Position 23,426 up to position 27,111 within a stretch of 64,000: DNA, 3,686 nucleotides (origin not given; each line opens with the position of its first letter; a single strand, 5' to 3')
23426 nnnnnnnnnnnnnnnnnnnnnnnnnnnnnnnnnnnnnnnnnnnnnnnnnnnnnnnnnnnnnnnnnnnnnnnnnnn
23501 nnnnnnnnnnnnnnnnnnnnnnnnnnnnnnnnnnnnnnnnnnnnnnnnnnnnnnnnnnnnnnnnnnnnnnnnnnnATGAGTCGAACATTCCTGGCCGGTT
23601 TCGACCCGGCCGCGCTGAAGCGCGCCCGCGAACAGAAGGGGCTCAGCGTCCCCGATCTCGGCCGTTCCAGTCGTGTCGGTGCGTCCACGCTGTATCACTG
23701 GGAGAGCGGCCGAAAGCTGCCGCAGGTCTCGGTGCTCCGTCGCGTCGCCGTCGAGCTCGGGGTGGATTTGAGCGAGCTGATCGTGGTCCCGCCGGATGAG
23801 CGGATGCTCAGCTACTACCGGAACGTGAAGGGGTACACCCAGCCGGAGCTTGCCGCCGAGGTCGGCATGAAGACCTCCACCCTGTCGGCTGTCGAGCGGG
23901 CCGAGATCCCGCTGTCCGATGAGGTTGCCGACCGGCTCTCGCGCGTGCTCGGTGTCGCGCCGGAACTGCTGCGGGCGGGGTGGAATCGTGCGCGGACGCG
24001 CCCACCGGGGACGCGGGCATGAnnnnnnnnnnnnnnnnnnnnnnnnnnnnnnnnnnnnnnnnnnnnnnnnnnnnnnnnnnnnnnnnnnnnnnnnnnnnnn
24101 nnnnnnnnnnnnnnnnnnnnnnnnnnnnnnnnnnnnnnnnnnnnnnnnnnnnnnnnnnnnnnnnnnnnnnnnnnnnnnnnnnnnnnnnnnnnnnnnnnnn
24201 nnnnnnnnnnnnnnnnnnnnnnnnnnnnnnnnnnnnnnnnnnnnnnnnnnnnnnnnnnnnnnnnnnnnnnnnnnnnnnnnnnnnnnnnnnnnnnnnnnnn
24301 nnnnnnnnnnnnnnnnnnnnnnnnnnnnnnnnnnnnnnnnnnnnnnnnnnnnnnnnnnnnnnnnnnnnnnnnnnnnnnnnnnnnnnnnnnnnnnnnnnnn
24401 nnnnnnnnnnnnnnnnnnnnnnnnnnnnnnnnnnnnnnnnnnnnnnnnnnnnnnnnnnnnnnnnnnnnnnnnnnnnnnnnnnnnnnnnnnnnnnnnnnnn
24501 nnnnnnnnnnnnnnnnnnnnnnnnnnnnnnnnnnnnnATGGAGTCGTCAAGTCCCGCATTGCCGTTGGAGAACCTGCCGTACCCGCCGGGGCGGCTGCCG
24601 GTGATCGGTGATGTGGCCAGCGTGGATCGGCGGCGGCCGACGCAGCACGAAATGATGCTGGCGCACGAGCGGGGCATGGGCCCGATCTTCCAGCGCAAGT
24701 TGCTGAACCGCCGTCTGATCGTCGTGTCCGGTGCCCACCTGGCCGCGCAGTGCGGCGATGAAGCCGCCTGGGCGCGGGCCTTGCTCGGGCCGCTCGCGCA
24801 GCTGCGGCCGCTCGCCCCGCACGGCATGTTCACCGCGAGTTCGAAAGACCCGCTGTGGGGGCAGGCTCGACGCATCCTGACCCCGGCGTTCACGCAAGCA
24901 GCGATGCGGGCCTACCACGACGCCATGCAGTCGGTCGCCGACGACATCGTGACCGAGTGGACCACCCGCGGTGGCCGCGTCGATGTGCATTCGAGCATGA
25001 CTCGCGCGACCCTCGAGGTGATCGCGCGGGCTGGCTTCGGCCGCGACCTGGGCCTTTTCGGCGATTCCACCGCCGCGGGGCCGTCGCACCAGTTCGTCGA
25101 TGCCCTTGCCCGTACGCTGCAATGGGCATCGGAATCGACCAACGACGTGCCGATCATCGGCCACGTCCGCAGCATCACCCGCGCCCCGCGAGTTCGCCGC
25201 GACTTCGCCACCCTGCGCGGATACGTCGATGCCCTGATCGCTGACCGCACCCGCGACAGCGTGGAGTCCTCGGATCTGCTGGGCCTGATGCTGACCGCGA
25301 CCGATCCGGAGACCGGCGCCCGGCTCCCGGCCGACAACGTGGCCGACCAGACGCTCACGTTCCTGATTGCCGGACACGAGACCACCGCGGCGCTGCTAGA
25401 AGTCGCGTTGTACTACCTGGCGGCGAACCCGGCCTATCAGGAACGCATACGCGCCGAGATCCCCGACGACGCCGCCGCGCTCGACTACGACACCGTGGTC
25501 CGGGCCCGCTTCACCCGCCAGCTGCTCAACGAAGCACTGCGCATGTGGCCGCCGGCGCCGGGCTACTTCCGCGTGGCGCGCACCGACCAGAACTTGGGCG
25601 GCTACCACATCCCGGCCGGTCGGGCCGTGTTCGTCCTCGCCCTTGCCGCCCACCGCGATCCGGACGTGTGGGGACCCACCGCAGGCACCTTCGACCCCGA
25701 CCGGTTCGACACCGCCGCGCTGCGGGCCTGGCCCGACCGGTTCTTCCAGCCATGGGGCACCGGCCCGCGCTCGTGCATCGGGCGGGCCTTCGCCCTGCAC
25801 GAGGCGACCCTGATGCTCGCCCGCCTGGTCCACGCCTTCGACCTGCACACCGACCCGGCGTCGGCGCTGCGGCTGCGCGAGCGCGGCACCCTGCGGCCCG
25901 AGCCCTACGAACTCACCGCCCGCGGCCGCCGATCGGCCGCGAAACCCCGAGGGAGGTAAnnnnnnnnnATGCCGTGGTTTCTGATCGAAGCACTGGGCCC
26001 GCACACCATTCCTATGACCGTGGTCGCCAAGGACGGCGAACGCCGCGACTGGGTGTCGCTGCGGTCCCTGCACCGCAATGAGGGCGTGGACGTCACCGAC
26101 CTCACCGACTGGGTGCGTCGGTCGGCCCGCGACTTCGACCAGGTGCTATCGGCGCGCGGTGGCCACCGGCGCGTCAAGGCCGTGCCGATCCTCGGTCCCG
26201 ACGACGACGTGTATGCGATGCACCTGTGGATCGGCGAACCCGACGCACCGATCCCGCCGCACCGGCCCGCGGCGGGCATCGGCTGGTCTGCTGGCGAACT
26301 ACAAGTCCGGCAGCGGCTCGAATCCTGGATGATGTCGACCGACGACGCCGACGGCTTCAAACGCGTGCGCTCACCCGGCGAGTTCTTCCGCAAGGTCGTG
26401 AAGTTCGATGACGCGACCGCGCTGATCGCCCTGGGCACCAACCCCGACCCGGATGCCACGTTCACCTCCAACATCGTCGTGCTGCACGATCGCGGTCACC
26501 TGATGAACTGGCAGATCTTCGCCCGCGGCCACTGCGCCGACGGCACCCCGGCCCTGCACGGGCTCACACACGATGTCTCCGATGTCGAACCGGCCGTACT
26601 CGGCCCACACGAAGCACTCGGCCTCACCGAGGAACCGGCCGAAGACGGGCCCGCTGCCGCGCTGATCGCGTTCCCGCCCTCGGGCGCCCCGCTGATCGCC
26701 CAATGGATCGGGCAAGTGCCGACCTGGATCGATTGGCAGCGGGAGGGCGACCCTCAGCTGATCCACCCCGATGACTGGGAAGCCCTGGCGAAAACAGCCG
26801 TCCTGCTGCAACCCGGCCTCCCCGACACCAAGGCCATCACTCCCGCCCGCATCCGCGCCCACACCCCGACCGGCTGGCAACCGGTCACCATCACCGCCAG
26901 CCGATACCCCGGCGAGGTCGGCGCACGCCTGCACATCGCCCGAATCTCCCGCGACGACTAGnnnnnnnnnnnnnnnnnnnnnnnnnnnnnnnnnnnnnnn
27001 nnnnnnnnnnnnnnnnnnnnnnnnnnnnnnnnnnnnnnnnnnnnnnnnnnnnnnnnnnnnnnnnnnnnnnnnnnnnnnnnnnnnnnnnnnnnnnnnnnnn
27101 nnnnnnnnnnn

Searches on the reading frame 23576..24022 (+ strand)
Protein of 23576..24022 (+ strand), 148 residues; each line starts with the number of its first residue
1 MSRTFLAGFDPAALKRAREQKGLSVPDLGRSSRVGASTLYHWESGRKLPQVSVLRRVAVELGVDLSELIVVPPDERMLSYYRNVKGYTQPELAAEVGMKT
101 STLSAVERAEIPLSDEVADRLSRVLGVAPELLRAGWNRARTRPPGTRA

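Call 12: search_protein_families(library=pfam, max_evalue=0.001, proteins=[window:23576-24022:+])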
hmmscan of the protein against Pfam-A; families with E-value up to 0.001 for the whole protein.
window:23576-24022:+ (148 aa): 7 families
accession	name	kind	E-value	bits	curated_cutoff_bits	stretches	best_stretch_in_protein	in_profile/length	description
PF01381.28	HTH_3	-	1.8e-22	79.5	23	2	14-68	1-55/55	Helix-turn-helix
PF13560.12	HTH_31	-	3.9e-21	75.6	27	2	13-67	5-60/64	Helix-turn-helix domain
PF12844.13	HTH_19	-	4.3e-10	39.8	30.2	1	13-69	3-59/64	Helix-turn-helix domain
PF13443.12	HTH_26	-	1.9e-08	34.9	22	0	14-74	2-63/63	Cro/C1-type HTH DNA-binding domain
PF13413.12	HTH_25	-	4.6e-06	26.8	24.6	0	14-64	2-58/62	Helix-turn-helix domain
PF07022.19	Phage_CI_repr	-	0.00033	21.4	22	0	13-70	2-59/65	Bacteriophage CI repressor helix-turn-helix domain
PF13384.12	HTH_23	-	0.00057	20.1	24.6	0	13-42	10-37/50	Homeodomain-like domain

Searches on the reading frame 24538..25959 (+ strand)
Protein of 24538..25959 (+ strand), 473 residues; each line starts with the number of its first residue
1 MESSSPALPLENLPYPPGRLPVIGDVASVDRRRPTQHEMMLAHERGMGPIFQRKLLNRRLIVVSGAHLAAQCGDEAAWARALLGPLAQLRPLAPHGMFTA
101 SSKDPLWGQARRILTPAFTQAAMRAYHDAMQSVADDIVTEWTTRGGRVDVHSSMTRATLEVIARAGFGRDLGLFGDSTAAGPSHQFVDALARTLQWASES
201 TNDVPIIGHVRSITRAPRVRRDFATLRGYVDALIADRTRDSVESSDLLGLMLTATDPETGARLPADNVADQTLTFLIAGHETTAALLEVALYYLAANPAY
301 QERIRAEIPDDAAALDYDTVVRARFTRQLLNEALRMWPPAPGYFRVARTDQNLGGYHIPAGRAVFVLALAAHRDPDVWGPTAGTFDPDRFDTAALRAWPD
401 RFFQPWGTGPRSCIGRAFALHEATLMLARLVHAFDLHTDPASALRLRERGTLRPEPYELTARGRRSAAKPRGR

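Call 12: search_protein_families(library=pfam, max_evalue=0.001, proteins=[window:24538-25959:+])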
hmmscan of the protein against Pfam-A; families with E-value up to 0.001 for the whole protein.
window:24538-25959:+ (473 aa): 1 family
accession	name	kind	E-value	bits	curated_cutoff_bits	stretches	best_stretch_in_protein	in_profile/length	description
PF00067.27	p450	-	8e-69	233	22.8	1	14-459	1-460/462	Cytochrome P450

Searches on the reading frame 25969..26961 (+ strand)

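Call 12: search_protein_families(library=pfam, max_evalue=0.001, proteins=[window:25969-26961:+])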
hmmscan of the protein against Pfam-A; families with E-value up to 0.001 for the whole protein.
window:25969-26961:+ (330 aa): 1 family
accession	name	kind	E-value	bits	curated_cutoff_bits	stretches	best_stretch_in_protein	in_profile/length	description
PF18007.7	Rv3651-like_N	-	6.7e-17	62.4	25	1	3-97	2-93/93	Rv3651-like, N-terminal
